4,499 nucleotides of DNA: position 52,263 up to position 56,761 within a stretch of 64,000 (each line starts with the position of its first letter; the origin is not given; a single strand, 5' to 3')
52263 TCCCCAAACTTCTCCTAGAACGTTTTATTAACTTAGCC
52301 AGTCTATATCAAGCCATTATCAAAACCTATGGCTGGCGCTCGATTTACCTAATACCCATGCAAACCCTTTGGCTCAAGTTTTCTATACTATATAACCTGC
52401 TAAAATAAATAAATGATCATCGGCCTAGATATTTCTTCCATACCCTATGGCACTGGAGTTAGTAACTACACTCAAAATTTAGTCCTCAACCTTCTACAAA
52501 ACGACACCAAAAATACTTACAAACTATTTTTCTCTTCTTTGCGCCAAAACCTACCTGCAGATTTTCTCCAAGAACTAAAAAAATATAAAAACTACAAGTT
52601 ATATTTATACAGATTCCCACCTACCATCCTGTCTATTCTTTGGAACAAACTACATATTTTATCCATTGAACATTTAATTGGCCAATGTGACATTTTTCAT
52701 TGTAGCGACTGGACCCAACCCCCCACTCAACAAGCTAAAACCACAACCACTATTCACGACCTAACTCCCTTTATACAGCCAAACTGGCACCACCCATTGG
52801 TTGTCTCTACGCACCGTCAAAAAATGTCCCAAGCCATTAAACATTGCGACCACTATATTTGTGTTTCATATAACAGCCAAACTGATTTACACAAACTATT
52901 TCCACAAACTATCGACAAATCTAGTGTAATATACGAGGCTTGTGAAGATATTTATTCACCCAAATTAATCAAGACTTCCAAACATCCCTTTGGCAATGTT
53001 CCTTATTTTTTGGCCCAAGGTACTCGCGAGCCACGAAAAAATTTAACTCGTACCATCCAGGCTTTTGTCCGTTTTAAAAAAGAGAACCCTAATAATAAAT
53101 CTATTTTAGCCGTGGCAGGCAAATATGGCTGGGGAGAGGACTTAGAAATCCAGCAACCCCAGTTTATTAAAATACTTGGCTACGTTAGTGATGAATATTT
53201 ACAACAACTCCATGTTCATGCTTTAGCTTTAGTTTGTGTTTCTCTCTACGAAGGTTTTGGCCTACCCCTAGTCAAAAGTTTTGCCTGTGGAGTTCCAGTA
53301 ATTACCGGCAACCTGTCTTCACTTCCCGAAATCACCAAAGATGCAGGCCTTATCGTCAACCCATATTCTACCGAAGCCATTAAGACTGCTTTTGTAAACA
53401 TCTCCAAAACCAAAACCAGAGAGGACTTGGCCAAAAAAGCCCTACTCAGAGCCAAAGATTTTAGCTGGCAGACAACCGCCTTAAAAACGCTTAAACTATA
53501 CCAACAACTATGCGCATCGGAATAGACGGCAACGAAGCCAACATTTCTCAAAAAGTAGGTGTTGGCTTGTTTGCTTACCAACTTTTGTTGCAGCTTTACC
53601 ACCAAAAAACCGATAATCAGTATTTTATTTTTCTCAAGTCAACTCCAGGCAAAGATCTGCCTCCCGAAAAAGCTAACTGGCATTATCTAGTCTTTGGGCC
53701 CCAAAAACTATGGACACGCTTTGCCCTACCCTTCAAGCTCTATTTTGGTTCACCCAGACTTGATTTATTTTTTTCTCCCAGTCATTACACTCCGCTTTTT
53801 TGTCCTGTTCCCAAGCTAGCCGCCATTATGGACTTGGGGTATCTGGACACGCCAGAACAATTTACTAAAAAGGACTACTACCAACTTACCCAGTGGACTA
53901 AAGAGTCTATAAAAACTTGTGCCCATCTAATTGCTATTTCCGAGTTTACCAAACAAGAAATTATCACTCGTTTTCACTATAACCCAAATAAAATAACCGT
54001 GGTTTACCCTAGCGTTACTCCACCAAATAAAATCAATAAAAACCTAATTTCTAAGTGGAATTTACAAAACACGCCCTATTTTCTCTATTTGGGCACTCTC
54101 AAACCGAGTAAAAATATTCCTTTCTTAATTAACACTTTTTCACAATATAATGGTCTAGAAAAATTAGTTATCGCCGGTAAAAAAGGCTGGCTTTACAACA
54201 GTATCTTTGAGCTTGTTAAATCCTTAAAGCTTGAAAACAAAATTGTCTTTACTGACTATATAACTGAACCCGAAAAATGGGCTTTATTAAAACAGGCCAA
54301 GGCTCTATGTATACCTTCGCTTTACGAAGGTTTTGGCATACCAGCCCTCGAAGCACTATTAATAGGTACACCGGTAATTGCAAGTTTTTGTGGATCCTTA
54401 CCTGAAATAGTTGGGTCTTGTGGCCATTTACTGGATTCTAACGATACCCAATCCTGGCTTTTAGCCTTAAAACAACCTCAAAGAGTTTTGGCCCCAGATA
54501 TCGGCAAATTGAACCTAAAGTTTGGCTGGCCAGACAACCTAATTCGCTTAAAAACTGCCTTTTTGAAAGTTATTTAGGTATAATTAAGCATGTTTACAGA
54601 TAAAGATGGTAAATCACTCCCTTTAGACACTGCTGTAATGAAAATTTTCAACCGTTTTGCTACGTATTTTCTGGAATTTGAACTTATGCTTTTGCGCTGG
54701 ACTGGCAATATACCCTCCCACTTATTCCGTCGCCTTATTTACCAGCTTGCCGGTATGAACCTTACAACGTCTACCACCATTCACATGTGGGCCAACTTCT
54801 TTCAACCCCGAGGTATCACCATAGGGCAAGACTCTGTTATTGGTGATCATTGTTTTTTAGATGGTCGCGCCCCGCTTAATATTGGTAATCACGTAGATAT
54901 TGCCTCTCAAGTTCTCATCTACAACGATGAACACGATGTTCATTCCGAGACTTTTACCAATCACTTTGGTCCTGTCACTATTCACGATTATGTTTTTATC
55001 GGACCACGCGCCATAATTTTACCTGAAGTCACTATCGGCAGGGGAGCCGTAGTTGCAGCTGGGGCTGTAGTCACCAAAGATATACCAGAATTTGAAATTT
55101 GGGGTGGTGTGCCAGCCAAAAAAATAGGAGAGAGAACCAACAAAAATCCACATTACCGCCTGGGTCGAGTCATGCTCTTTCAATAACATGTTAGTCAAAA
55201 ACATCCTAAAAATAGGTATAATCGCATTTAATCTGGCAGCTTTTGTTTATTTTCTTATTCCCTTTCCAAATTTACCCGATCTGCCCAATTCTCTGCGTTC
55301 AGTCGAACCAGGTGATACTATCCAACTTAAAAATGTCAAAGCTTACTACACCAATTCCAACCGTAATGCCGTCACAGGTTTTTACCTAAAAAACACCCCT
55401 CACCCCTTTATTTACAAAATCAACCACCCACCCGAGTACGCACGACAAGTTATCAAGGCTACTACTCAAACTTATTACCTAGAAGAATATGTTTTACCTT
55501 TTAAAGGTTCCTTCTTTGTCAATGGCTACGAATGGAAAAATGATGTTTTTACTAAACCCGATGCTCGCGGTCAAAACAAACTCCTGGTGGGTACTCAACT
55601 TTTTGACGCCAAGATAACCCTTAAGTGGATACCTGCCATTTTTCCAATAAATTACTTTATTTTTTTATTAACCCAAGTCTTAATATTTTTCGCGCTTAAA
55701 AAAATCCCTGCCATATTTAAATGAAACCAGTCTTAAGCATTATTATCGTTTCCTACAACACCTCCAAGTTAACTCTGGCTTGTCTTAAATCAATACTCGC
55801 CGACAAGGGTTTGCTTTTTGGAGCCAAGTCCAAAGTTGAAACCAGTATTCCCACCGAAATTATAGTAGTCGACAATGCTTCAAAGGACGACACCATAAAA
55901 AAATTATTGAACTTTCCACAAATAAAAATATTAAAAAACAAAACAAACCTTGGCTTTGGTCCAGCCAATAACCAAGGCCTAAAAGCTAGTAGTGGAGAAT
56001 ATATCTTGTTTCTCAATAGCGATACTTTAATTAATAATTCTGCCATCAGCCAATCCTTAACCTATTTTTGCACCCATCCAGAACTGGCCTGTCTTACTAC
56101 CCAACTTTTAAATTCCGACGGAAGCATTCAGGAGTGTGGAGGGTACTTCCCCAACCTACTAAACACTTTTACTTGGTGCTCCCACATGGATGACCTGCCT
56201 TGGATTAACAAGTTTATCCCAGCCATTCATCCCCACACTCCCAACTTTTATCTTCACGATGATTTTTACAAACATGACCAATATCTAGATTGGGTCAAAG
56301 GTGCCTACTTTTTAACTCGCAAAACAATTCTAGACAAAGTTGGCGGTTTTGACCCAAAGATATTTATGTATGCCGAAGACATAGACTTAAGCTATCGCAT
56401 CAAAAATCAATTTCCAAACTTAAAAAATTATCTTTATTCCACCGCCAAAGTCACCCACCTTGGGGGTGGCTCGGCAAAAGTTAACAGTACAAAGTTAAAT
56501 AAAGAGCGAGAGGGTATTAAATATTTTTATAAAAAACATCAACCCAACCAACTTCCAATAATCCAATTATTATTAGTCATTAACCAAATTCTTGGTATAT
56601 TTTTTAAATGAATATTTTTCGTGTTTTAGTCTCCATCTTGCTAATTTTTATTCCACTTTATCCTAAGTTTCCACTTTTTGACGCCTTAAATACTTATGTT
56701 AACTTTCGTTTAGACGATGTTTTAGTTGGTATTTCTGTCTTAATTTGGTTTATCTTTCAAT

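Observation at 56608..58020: Wzy_C-family protein with a Pro/Thr-rich linker, possibly an O-oligosaccharyltransferase rather than an O-antigen ligase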

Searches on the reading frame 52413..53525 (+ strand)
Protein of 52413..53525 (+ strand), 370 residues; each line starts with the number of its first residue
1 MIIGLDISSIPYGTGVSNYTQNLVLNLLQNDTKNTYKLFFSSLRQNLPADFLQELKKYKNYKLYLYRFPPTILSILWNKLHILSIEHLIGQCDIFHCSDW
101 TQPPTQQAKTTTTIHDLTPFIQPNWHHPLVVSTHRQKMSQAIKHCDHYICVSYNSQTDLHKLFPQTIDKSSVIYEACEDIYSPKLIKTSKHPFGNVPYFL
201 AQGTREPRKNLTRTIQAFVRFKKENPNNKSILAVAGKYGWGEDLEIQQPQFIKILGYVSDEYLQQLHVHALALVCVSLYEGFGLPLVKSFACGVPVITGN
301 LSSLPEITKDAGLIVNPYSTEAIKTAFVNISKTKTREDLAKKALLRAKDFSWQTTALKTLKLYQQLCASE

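Call 17: search_protein_families(library=pfam, proteins=[window:52413-53525:+], max_evalue=0.01)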
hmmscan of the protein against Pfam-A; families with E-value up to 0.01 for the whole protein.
window:52413-53525:+ (370 aa): 3 families
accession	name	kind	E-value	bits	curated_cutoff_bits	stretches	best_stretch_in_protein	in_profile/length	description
PF00534.26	Glycos_transf_1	-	4.1e-19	69.2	26.4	1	194-343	13-169/172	Glycosyl transferases group 1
PF13692.12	Glyco_trans_1_4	-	2.9e-15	57.2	27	1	200-330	5-139/142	Glycosyl transferases group 1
PF13439.12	Glyco_transf_4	-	2.9e-07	31.1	28.5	1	15-174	3-163/170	Glycosyltransferase Family 4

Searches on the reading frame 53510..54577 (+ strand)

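Call 3: search_protein_families(library=pfam, proteins=[window:53510-54577:+], max_evalue=0.01)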
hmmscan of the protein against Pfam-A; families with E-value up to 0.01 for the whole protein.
window:53510-54577:+ (355 aa): 4 families
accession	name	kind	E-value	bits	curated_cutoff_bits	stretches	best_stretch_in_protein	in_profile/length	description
PF00534.26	Glycos_transf_1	-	1.8e-24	86.6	26.4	1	182-316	8-148/172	Glycosyl transferases group 1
PF13692.12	Glyco_trans_1_4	-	5.9e-22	78.9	27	1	189-320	2-136/142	Glycosyl transferases group 1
PF13439.12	Glyco_transf_4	-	1.2e-06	29.1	28.5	1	125-169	122-166/170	Glycosyltransferase Family 4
PF20706.3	GT4-conflict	-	3.5e-06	26.7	26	1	219-292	235-311/385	Family 4 Glycosyltransferase in conflict systems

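Call 4: search_protein_families(library=ncbifam, proteins=[window:53510-54577:+], max_evalue=0.01)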
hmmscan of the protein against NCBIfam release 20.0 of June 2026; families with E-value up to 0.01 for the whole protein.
window:53510-54577:+ (355 aa): 22 families
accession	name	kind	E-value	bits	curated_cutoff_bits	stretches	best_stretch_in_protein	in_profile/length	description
TIGR02149.1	glgA_Coryne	subfamily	3.1e-18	66.1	302.4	1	123-313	130-336/391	glycogen synthase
NF041010.1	glycosy_Agl16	equivalog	1.2e-17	63.8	575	1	112-305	108-299/352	glycosylation protein Agl16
TIGR04047.1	MSMEG_0565_glyc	hypoth_equivalog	8.5e-15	54.7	259.85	1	124-302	126-316/373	MSMEG_0565 family glycosyltransferase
NF007396.0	PRK09922.1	equivalog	1.1e-14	54.1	385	1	133-298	132-295/361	lipopolysaccharide 1,6-galactosyltransferase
NF050063.1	ProtGlycPglJ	equivalog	3.3e-14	52.9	500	1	141-291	149-294/363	N-acetylgalactosamine-N,N'-diacetylbacillosaminyl-diphospho-undecaprenol 4-alpha-N-acetylgalactosaminyltransferase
NF038295.1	EPS_HpsP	equivalog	4.3e-14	52.3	550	1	96-292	111-317/388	hormogonium polysaccharide biosynthesis glycosyltransferase HpsP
TIGR04157.1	glyco_rSAM_CFB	subfamily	1.8e-13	50.2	400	1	117-301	150-339/406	TIGR04157 family glycosyltransferase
TIGR03449.1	mycothiol_MshA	equivalog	1.3e-12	47.3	462.5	1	133-322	161-365/406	D-inositol-3-phosphate glycosyltransferase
NF046085.1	XrtY_assoc_Gly1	equivalog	1.8e-12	46.8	400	1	131-292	155-314/387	XrtY-associated glycosyltransferase XYAG1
TIGR03999.1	thiol_BshA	equivalog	8.6e-12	44.6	273.7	1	125-314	133-326/375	N-acetyl-alpha-D-glucosaminyl L-malate synthase BshA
TIGR03088.1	stp2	hypoth_equivalog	3e-07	29.8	409.05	1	190-321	196-333/374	TIGR03088 family PEP-CTERM/XrtA system glycosyltransferase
NF041876.1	EPS_EpsE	equivalog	3.5e-07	29.8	400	1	228-314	261-349/389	exopolysaccharide biosynthesis GT4 family glycosyltransferase EpsE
NF053787.1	GlcN_PG_synth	equivalog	6.4e-07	28.5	480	1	172-316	180-316/361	N-acetylglucosaminyl phosphatidylglycerol synthase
NF047684.1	TeichurnBiosyTuaC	equivalog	1.4e-06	27.5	550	1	131-311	159-338/391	teichuronic acid biosynthesis protein TuaC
NF038229.1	Glyco4_Geo_Pelo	equivalog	1.7e-06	27.3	400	1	130-292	103-267/338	GPMC system family 4 glycosyltransferase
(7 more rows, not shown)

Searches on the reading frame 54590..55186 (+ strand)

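Call 3: search_protein_families(library=pfam, proteins=[window:54590-55186:+], max_evalue=0.01)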
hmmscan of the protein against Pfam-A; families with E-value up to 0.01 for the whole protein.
window:54590-55186:+ (198 aa): 2 families
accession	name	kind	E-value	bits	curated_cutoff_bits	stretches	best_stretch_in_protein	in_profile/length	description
PF00132.30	Hexapep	-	5.6e-14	51.6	27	1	129-163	2-36/36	Bacterial transferase hexapeptide (six repeats)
PF14602.12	Hexapep_2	-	9.4e-08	32.1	27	1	128-163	1-34/34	Hexapeptide repeat of succinyl-transferase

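Call 4: search_protein_families(library=ncbifam, proteins=[window:54590-55186:+], max_evalue=0.01)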
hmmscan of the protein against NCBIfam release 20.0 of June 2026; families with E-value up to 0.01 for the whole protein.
window:54590-55186:+ (198 aa): 42 families (the best 25 are shown)
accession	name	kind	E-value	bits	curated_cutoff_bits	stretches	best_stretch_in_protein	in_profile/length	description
NF007797.0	PRK10502.1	subfamily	2.8e-24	85.8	192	1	34-185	32-182/183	WcaF family extracellular polysaccharide biosynthesis acetyltransferase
TIGR03570.1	NeuD_NnaD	subfamily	1.1e-18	67.6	160.8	1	49-177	75-202/202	NeuD/PglB/VioB family sugar acetyltransferase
NF007499.0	PRK10092.1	equivalog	1.6e-17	63.9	314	1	79-179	77-180/183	maltose O-acetyltransferase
TIGR03308.1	phn_thr-fam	hypoth_equivalog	2.3e-17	63.5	201.65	1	128-185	108-165/204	phosphonate metabolim protein, transferase hexapeptide repeat family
TIGR03532.1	DapD_Ac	equivalog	5.3e-17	62.2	231.75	1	75-185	116-217/231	2,3,4,5-tetrahydropyridine-2,6-dicarboxylate N-acetyltransferase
NF038307.1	EPS_acetyl_HpsU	equivalog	1.9e-16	60.2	305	1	43-178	39-174/178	hormogonium polysaccharide biosynthesis acetyltransferase HpsU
NF041874.1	EPS_EpsC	equivalog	2.4e-16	59.9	150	1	60-180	48-165/168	serine O-acetyltransferase EpsC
NF007076.0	PRK09527.1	equivalog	1.1e-15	57.5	347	1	96-190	96-193/203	galactoside O-acetyltransferase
NF058585.1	HptprglPActTf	PfamEq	7.9e-15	54.8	300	1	125-186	103-164/172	heptaprenylglyceryl phosphate O-acetyltransferase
NF007240.0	PRK09677.1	equivalog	1.1e-14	54.3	243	1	63-182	53-184/192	putative lipopolysaccharide biosynthesis O-acetyl transferase WbbJ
TIGR02353.1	NRPS_term_dom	equivalog_domain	9.4e-14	50.7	423.1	1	47-190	87-224/695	Pls/PosA family non-ribosomal peptide synthetase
TIGR04008.1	WcaF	equivalog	1.3e-13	51.2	326.3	1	34-183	31-179/180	colanic acid biosynthesis acetyltransferase WcaF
NF000490.1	chloram_CatB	equivalog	1.8e-13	50.3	350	1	97-185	76-167/210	type B chloramphenicol O-acetyltransferase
NF000311.1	Vat_ABCDEFH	equivalog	5e-13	49.1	300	1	127-186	109-168/201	Vat family streptogramin A O-acetyltransferase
NF033468.1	stregram_VatI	exception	2.4e-12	47.1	415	1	78-184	56-168/208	streptogramin A O-acetyltransferase Vat(I)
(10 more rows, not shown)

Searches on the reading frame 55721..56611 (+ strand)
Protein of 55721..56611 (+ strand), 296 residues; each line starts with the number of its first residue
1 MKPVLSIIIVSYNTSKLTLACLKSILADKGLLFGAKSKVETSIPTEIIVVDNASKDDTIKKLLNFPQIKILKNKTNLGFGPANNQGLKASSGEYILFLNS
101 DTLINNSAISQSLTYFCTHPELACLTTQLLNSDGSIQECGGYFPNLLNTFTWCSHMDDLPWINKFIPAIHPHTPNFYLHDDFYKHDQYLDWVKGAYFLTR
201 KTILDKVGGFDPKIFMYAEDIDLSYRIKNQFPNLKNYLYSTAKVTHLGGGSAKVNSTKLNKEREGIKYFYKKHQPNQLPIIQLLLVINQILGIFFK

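Call 3: search_protein_families(library=pfam, proteins=[window:55721-56611:+], max_evalue=0.01)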
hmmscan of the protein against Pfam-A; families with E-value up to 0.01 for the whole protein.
window:55721-56611:+ (296 aa): 3 families
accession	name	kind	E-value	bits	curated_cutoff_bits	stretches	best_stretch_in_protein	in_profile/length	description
PF00535.33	Glycos_transf_2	-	8.3e-22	78.3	23.3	1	6-126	1-114/168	Glycosyl transferase family 2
PF13641.12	Glyco_tranf_2_3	-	2.7e-11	44.4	27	1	5-230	3-197/230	Glycosyltransferase like family 2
PF10111.15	Glyco_tranf_2_2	-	5.6e-09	36.3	27.3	1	45-109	30-99/276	Glycosyltransferase like family 2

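Call 4: search_protein_families(library=ncbifam, proteins=[window:55721-56611:+], max_evalue=0.01)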
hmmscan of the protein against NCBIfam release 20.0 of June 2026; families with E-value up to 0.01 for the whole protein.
window:55721-56611:+ (296 aa): 18 families
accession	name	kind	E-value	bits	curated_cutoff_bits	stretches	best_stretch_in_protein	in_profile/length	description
TIGR03965.1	mycofact_glyco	equivalog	5e-13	48.7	280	2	45-121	106-183/467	mycofactocin biosynthesis glycosyltransferase MftF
TIGR03111.1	glyc2_xrt_Gpos1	hypoth_equivalog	3.9e-12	45.7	363.95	1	3-149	49-189/439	TIGR03111 family XrtG-associated glycosyltransferase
TIGR03937.1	PgaC_IcaA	equivalog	5e-12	45.5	422.3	1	45-126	75-160/407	poly-beta-1,6-N-acetyl-D-glucosamine synthase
NF041875.1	EPS_EpsD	equivalog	1.8e-11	44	370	1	44-116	30-104/325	exopolysaccharide biosynthesis glycosyltransferase EpsD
TIGR04283.1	glyco_like_mftF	equivalog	2.2e-10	40.5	182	1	43-130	28-112/221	TIGR04283 family arsenosugar biosynthesis glycosyltransferase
TIGR01556.1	rhamnosyltran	subfamily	1.6e-08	34.1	200.55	1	45-116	22-98/281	rhamnosyltransferase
NF047683.1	TeichurnBiosyTuaG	equivalog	2e-08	34.2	400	1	2-134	5-130/252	teichuronic acid biosynthesis protein TuaG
NF007482.0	PRK10073.1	equivalog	2e-08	33.6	423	1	2-107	5-101/334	glycosyltransferase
NF038302.1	EPS_HpsE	equivalog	1.4e-07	30.8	300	1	39-129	28-124/307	hormogonium polysaccharide biosynthesis glycosyltransferase HpsE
NF050050.1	ProtGlycPglI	equivalog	5.8e-07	29.2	500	1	2-114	1-106/306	GalNAc(5)-diNAcBac-PP-undecaprenol beta-1,3-glucosyltransferase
TIGR04195.1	S_glycosyl_SunS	equivalog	6.1e-06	25.3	350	1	6-106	60-146/421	SunS family peptide S-glycosyltransferase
NF053739.1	GlytfEpsEBac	equivalog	2e-05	23.7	450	1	45-133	31-124/265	glycosyltransferase EpsE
NF007453.0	PRK10018.1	equivalog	0.00059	19.6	382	0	2-108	5-103/280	colanic acid biosynthesis glycosyltransferase WcaA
TIGR04017.1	WcaA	equivalog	0.0007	19.3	495.75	0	2-106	4-100/279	colanic acid biosynthesis glycosyltransferase WcaA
TIGR04009.1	wcaE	equivalog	0.0011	18.4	369.2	1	40-108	29-99/248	colanic acid biosynthesis glycosyltransferase WcaE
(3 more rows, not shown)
